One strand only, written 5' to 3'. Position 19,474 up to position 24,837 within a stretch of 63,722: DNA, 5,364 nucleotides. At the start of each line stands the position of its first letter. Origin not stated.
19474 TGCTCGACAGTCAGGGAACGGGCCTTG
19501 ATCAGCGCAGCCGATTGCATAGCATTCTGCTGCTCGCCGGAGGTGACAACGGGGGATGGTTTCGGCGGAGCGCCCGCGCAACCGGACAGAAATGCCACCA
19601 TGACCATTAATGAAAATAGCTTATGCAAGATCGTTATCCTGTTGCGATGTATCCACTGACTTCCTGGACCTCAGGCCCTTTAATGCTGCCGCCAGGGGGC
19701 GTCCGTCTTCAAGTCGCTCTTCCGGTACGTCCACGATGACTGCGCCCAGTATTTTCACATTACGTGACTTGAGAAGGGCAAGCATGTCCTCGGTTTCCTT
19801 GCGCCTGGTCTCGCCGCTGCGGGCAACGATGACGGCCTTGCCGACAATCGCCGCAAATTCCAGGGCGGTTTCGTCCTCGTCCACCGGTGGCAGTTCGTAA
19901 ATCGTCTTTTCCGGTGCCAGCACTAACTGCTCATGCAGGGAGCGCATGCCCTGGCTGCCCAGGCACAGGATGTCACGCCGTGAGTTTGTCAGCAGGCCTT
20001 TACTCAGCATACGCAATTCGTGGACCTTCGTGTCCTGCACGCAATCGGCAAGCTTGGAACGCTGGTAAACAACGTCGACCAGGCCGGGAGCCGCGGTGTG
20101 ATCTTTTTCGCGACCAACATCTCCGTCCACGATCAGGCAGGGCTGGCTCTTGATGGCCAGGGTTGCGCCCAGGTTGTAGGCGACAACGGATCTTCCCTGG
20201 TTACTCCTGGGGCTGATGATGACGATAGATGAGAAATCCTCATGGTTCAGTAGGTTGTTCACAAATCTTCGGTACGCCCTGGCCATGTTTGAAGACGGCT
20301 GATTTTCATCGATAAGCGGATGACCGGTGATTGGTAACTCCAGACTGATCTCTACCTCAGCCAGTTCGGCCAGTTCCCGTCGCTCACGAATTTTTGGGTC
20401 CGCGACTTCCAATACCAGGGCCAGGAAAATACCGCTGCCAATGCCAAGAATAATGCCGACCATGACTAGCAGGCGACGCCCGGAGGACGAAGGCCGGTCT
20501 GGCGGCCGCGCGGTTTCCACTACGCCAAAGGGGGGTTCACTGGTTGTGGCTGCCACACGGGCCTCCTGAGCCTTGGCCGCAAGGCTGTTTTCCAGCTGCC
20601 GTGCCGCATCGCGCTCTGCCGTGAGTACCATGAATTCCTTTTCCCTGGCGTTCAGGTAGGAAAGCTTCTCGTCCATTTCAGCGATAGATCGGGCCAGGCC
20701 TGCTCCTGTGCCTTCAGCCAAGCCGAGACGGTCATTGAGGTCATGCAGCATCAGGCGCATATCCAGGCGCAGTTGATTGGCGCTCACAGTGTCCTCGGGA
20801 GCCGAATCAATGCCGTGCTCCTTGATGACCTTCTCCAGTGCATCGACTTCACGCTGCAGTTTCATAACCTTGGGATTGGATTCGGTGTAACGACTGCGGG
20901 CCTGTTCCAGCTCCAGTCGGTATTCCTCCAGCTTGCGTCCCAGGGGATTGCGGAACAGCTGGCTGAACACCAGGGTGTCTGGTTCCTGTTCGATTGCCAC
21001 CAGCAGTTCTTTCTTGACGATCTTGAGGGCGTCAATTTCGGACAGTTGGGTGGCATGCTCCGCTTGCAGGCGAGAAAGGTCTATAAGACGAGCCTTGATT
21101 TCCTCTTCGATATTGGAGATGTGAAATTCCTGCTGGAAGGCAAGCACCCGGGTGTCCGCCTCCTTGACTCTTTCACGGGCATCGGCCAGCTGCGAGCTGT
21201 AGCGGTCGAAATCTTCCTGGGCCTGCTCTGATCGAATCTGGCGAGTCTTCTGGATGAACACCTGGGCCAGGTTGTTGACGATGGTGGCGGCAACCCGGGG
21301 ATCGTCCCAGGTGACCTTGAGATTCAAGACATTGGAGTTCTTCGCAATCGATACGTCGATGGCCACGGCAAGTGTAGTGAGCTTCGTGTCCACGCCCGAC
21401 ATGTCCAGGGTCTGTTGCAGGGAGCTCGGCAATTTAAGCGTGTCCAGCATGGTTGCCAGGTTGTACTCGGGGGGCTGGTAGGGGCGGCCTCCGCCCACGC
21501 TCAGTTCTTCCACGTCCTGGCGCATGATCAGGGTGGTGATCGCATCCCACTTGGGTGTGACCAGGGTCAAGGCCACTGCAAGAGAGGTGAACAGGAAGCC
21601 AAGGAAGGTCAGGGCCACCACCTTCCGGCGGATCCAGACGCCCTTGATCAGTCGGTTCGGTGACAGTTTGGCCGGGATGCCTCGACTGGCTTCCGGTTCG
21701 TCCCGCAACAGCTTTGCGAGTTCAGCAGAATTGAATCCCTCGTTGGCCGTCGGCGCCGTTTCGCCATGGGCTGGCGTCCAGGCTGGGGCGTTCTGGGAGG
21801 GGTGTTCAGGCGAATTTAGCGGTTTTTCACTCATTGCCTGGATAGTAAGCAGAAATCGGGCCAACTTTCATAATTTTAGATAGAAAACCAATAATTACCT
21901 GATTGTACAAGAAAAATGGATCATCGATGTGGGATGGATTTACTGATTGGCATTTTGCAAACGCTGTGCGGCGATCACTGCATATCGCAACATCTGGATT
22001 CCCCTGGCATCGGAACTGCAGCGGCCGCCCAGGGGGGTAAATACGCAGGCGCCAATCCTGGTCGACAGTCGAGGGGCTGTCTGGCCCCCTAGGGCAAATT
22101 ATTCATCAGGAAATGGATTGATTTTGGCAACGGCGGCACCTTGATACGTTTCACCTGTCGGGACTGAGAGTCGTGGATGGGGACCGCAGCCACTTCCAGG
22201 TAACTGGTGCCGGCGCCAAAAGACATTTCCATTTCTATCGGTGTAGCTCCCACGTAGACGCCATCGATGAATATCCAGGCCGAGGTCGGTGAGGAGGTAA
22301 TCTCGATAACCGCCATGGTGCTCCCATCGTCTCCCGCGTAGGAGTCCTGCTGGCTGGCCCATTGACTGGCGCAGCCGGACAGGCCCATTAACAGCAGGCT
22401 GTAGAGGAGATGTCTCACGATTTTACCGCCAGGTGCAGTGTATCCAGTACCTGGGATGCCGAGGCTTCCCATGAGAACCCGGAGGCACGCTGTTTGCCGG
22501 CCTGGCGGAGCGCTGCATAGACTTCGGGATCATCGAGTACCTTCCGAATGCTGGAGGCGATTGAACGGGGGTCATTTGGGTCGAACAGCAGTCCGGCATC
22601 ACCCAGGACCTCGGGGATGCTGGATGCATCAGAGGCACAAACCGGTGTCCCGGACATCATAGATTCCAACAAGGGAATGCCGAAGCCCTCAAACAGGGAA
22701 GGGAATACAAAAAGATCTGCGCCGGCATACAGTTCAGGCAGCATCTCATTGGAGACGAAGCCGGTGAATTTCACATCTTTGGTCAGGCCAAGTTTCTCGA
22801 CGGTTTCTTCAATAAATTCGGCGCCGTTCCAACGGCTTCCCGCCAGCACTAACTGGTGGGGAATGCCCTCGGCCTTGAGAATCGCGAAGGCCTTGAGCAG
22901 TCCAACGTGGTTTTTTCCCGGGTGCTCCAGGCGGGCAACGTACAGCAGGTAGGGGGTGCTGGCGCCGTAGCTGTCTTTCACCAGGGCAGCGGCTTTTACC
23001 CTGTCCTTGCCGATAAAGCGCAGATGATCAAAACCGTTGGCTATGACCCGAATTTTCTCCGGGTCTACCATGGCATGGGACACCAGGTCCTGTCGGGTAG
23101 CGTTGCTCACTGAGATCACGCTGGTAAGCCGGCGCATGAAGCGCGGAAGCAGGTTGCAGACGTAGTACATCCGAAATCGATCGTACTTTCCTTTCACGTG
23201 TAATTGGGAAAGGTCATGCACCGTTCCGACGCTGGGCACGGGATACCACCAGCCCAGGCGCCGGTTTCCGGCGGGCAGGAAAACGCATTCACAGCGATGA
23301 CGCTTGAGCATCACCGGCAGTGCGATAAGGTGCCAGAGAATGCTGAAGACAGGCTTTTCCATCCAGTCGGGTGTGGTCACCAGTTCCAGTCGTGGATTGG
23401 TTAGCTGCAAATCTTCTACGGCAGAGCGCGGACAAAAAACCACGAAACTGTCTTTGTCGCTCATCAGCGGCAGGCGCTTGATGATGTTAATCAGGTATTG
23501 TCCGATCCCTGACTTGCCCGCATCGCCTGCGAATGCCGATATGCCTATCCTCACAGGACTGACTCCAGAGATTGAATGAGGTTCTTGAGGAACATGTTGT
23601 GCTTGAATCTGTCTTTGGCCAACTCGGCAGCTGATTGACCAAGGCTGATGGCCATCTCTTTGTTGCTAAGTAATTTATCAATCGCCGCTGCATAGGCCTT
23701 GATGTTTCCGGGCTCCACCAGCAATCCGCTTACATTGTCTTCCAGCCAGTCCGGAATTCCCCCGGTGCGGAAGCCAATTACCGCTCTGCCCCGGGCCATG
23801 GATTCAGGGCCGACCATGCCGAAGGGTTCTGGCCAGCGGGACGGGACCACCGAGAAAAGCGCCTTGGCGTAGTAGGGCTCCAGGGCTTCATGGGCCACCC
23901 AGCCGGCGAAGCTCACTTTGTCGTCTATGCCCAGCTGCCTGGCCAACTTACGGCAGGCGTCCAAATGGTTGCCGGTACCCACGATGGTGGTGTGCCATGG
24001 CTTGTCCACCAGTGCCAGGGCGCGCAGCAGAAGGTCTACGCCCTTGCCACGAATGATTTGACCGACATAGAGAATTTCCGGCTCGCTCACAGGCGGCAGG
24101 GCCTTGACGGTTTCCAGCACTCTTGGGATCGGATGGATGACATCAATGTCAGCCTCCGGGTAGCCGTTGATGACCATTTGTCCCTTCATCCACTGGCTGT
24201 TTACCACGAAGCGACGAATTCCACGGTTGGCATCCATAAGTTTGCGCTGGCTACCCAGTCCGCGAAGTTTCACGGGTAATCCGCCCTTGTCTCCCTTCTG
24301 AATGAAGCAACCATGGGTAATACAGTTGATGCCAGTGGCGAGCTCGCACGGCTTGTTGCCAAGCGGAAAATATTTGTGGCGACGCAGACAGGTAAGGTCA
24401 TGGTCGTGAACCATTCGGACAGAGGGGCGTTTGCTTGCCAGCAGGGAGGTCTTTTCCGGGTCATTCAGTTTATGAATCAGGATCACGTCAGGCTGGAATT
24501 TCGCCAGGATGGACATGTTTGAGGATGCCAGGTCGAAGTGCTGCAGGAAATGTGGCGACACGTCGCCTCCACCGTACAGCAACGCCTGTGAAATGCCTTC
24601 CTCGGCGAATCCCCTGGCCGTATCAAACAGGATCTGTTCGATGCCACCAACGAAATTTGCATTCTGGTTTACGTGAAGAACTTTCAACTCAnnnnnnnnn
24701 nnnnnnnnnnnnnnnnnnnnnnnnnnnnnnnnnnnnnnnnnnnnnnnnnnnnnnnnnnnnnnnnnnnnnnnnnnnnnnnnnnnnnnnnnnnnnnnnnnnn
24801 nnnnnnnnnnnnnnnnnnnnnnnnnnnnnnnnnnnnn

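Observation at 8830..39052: Six well-matching plus one weaker sigma-54 promoter motifs place a whole matrix locus under one local enhancer-binding regulator (syp-like logic)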

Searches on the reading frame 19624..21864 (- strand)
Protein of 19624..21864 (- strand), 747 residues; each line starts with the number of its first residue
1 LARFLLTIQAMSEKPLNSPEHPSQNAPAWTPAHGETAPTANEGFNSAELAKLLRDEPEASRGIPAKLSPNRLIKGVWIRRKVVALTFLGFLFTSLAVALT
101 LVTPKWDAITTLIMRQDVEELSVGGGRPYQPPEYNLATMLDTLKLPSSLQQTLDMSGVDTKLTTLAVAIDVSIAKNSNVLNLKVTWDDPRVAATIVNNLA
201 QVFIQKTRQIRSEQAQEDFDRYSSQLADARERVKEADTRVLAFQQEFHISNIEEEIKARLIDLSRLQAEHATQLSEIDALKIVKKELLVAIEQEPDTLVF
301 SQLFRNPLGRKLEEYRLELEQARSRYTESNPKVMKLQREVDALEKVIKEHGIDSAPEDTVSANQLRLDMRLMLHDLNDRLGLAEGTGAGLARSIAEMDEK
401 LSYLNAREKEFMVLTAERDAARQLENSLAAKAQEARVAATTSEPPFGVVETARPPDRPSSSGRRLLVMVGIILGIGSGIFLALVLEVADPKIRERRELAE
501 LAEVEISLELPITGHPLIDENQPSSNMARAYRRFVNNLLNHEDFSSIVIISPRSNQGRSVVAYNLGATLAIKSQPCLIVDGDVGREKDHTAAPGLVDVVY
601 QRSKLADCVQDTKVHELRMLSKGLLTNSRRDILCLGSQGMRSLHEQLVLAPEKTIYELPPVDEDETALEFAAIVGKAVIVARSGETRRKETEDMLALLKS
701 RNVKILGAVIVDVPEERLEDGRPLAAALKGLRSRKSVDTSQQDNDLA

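Call 5: search_protein_families(library=pfam, proteins=[window:19624-21864:-])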
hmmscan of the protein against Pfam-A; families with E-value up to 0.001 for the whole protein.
window:19624-21864:- (747 aa): 1 family
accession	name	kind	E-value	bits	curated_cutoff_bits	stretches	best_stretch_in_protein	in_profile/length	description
PF02706.20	Wzz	-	0.00022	21.9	25.5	1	71-122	7-60/91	Chain length determinant protein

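Call 38: find_homologous_proteins(query=window:19624-21834:-, max_evalue=1e-40)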
Query window:19624-21834:- (737 aa): 24 proteins with E <= 1e-40 among 8000 candidates.
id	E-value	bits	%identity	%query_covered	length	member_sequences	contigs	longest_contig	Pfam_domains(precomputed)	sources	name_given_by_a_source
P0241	0.0e+0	1587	100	100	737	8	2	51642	-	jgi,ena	-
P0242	0.0e+0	1346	83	100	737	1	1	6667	-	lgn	-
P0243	6.8e-295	998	64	98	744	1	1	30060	PF13807.12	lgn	-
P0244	3.9e-182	625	45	92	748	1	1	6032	-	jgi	-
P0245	1.2e-171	591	46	93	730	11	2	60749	-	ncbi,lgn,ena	-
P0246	3.7e-169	582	45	93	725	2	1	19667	-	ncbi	-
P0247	3.7e-158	546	44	94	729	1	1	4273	-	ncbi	-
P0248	2.1e-155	537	45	88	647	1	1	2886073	-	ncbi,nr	ncbi:MAG: hypothetical protein JSW21_01630 [Gammaproteobacteria bacterium]|nr:MAG: hypothetical prot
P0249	4.7e-154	532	44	93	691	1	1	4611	-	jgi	jgi:uncharacterized protein involved in exopolysaccharide biosynthesis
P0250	4.9e-153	529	43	93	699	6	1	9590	-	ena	-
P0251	2.5e-151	523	42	94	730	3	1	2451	-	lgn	-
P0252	4.5e-147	509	45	84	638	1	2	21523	-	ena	-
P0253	2.4e-144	500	42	94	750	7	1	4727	-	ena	-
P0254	9.4e-143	495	41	91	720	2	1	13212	PF10609.16,PF01656.30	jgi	jgi:uncharacterized protein involved in exopolysaccharide biosynthesis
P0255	2.1e-140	487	39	96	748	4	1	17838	-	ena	-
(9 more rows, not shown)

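Call 39: find_encoding_contigs(protein=P0243, flank=10000, max_places=1)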
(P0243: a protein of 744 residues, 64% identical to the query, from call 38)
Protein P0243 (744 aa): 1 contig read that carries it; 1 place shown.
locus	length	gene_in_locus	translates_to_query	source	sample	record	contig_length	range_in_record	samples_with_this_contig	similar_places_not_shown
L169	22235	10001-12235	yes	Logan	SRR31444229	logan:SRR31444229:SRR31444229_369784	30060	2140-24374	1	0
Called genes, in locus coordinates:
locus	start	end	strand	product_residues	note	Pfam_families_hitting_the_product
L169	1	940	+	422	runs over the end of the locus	PF00072:Response_reg, PF07228:SpoIIE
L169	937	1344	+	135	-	PF13581:HATPase_c_2, PF02518:HATPase_c (weak)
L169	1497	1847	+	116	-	PF01740:STAS, PF13466:STAS_2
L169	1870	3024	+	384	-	PF01663:Phosphodiest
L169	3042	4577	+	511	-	PF01943:Polysacc_synt, PF13440:Polysacc_synt_3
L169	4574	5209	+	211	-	PF25087:GMPPB_C (faint), PF00132:Hexapep, PF14602:Hexapep_2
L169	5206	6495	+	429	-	PF13439:Glyco_transf_4, PF13477:Glyco_trans_4_2, PF13579:Glyco_trans_4_4, PF20706:GT4-conflict, PF00534:Glycos_transf_1, PF13692:Glyco_trans_1_4, PF13524:Glyco_trans_1_2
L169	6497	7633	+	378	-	PF13439:Glyco_transf_4, PF00534:Glycos_transf_1, PF13692:Glyco_trans_1_4, PF13524:Glyco_trans_1_2 (weak)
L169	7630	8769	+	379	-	PF13439:Glyco_transf_4, PF13579:Glyco_trans_4_4 (weak), PF20706:GT4-conflict, PF00534:Glycos_transf_1, PF13692:Glyco_trans_1_4, PF13524:Glyco_trans_1_2 (weak)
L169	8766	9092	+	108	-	-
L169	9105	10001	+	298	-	PF13401:AAA_22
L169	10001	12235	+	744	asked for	PF13807:GNVR (faint)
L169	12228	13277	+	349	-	PF02563:Poly_export, PF10531:SLBB (weak), PF22461:SLBB_2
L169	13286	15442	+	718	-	PF02927:CelD_N, PF00759:Glyco_hydro_9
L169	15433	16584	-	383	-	-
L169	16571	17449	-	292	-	PF00535:Glycos_transf_2, PF10111:Glyco_tranf_2_2 (faint), PF13641:Glyco_tranf_2_3, PF13632:Glyco_trans_2_3 (weak)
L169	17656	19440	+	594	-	PF00535:Glycos_transf_2, PF10111:Glyco_tranf_2_2, PF13641:Glyco_tranf_2_3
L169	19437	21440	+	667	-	PF04138:GtrA_DPMS_TM, PF13231:PMT_2 (weak)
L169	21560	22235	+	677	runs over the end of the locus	PF02397:Bac_transf (weak), PF03808:Glyco_tran_WecG, PF02397:Bac_transf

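Call 40: find_encoding_contigs(protein=P0245, flank=10000, max_places=1)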
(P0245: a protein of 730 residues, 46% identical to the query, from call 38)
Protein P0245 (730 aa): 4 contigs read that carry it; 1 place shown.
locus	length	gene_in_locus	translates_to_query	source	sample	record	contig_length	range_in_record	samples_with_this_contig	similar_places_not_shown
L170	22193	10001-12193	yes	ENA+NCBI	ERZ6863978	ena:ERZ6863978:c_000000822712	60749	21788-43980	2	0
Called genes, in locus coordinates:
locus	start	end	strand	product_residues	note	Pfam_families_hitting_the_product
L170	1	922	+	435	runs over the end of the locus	PF00072:Response_reg, PF07228:SpoIIE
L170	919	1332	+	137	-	PF13581:HATPase_c_2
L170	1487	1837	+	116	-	PF01740:STAS, PF13466:STAS_2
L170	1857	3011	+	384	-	PF01663:Phosphodiest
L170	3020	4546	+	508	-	PF13440:Polysacc_synt_3, PF01554:MatE (weak)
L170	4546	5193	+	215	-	PF25084:LbH_EIF2B (faint), PF00132:Hexapep, PF14602:Hexapep_2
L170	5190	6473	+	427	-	PF13439:Glyco_transf_4, PF13579:Glyco_trans_4_4, PF20706:GT4-conflict, PF00534:Glycos_transf_1, PF13692:Glyco_trans_1_4, PF13524:Glyco_trans_1_2 (weak)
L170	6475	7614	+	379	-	PF13439:Glyco_transf_4 (faint), PF20706:GT4-conflict, PF00534:Glycos_transf_1, PF13692:Glyco_trans_1_4, PF13524:Glyco_trans_1_2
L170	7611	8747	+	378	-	PF13439:Glyco_transf_4, PF13579:Glyco_trans_4_4, PF20706:GT4-conflict, PF00534:Glycos_transf_1, PF13692:Glyco_trans_1_4, PF13524:Glyco_trans_1_2 (weak)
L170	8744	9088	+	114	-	-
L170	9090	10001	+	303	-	PF13191:AAA_16 (weak), PF13401:AAA_22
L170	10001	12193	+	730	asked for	-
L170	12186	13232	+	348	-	PF02563:Poly_export, PF10531:SLBB (weak), PF22461:SLBB_2 (weak), PF10531:SLBB, PF22461:SLBB_2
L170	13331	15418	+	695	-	PF02927:CelD_N, PF00759:Glyco_hydro_9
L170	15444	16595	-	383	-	-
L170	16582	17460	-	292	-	PF00535:Glycos_transf_2, PF13641:Glyco_tranf_2_3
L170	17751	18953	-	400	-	PF01757:Acyl_transf_3, PF10129:OpgC_C (weak)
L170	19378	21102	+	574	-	PF00535:Glycos_transf_2, PF10111:Glyco_tranf_2_2, PF13641:Glyco_tranf_2_3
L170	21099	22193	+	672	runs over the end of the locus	PF04138:GtrA_DPMS_TM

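Call 41: find_encoding_contigs(protein=P0248, flank=10000, max_places=1)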
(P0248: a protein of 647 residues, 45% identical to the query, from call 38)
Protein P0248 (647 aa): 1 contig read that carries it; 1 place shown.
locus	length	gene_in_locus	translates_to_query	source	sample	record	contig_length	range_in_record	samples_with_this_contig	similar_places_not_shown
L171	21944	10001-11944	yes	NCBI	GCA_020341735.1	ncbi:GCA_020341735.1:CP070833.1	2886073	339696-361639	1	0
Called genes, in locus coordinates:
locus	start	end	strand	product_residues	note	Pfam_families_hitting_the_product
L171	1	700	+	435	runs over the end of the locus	PF00072:Response_reg, PF07228:SpoIIE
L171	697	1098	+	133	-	PF13581:HATPase_c_2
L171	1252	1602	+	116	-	PF01740:STAS, PF13466:STAS_2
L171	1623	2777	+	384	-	PF01663:Phosphodiest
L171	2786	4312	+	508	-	PF01943:Polysacc_synt, PF13440:Polysacc_synt_3, PF01554:MatE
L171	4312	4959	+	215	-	PF00132:Hexapep, PF14602:Hexapep_2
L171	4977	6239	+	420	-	PF13439:Glyco_transf_4, PF13579:Glyco_trans_4_4, PF20706:GT4-conflict, PF00534:Glycos_transf_1, PF13692:Glyco_trans_1_4, PF13524:Glyco_trans_1_2 (weak)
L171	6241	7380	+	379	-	PF13579:Glyco_trans_4_4 (weak), PF20706:GT4-conflict, PF00534:Glycos_transf_1, PF13524:Glyco_trans_1_2, PF13692:Glyco_trans_1_4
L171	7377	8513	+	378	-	PF13439:Glyco_transf_4, PF13579:Glyco_trans_4_4, PF20706:GT4-conflict, PF00534:Glycos_transf_1, PF13692:Glyco_trans_1_4, PF13524:Glyco_trans_1_2 (weak)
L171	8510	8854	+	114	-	-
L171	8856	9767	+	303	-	PF13191:AAA_16, PF13401:AAA_22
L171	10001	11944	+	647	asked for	-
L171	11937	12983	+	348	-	PF02563:Poly_export, PF10531:SLBB (weak), PF22461:SLBB_2 (weak), PF10531:SLBB, PF22461:SLBB_2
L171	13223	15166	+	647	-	PF02927:CelD_N, PF00759:Glyco_hydro_9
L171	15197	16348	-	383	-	-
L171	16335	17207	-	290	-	PF00535:Glycos_transf_2, PF13641:Glyco_tranf_2_3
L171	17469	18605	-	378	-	PF10129:OpgC_C, PF01757:Acyl_transf_3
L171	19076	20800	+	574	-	PF00535:Glycos_transf_2, PF10111:Glyco_tranf_2_2, PF13641:Glyco_tranf_2_3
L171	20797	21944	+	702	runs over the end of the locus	PF04138:GtrA_DPMS_TM, PF13231:PMT_2 (weak)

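Call 56: search_protein_families(library=pfam, proteins=[L170:9090-9998:+], max_evalue=0.00001)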
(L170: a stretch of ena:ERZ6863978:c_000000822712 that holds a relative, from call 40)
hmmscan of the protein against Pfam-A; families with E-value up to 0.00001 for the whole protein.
L170:9090-9998:+ (303 aa): 2 families
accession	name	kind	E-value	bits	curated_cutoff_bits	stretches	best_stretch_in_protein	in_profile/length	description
PF13401.12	AAA_22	-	9e-19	68.5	27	1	64-195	6-129/130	AAA domain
PF13191.12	AAA_16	-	4.9e-08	34.1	32.6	1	51-174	12-158/167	AAA ATPase domain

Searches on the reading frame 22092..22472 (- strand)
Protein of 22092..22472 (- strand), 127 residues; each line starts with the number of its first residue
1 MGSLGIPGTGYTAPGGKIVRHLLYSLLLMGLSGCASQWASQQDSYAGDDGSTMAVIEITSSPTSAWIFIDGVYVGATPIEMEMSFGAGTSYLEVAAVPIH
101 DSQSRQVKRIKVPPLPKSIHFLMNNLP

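Call 6: search_protein_families(library=pfam, proteins=[window:22092-22472:-])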
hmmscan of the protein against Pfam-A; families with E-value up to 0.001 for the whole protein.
window:22092-22472:- (127 aa): 1 family
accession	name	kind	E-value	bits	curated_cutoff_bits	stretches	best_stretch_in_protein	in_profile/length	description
PF08308.17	PEGA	-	3.1e-05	24.2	20.8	1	55-82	3-30/71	PEGA domain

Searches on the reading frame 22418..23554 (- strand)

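Call 6: search_protein_families(library=pfam, proteins=[window:22418-23554:-])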
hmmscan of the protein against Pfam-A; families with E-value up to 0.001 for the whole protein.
window:22418-23554:- (379 aa): 6 families
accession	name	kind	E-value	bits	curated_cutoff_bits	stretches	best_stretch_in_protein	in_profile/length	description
PF00534.26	Glycos_transf_1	-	2.5e-39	135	26.4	1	200-356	15-172/172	Glycosyl transferases group 1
PF13692.12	Glyco_trans_1_4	-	7.2e-33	114.3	27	1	201-342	2-142/142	Glycosyl transferases group 1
PF13439.12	Glyco_transf_4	-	1.9e-16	61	28.5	1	16-177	3-168/170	Glycosyltransferase Family 4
PF20706.3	GT4-conflict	-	8.6e-09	35.3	26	1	198-357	195-359/385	Family 4 Glycosyltransferase in conflict systems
PF13524.12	Glyco_trans_1_2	-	1e-07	32.5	25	1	231-370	15-143/144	Glycosyl transferase-like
PF13579.12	Glyco_trans_4_4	-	3.6e-05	24.6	29.7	1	98-174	87-158/158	Glycosyl transferase 4-like domain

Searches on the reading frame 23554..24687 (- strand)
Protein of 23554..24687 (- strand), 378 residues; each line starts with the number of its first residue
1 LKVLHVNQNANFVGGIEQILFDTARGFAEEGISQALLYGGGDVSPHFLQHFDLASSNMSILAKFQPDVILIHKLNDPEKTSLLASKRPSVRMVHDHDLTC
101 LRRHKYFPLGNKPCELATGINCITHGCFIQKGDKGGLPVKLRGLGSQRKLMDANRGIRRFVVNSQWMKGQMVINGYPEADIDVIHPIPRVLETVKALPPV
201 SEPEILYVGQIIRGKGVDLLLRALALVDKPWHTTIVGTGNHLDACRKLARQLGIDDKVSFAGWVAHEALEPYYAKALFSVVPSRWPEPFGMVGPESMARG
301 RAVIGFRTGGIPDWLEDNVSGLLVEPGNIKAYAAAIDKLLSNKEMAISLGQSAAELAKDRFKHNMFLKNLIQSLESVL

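Call 6: search_protein_families(library=pfam, proteins=[window:23554-24687:-])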
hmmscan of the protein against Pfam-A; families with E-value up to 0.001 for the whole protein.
window:23554-24687:- (378 aa): 4 families
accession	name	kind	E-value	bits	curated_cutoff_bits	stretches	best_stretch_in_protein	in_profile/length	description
PF00534.26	Glycos_transf_1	-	3.2e-35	121.6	26.4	1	199-354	12-170/172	Glycosyl transferases group 1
PF13692.12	Glyco_trans_1_4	-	7.1e-32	111.1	27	1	203-342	2-142/142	Glycosyl transferases group 1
PF13439.12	Glyco_transf_4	-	1.4e-06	28.9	28.5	1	14-186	2-164/170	Glycosyltransferase Family 4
PF20706.3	GT4-conflict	-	0.00014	21.4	26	1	183-347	176-362/385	Family 4 Glycosyltransferase in conflict systems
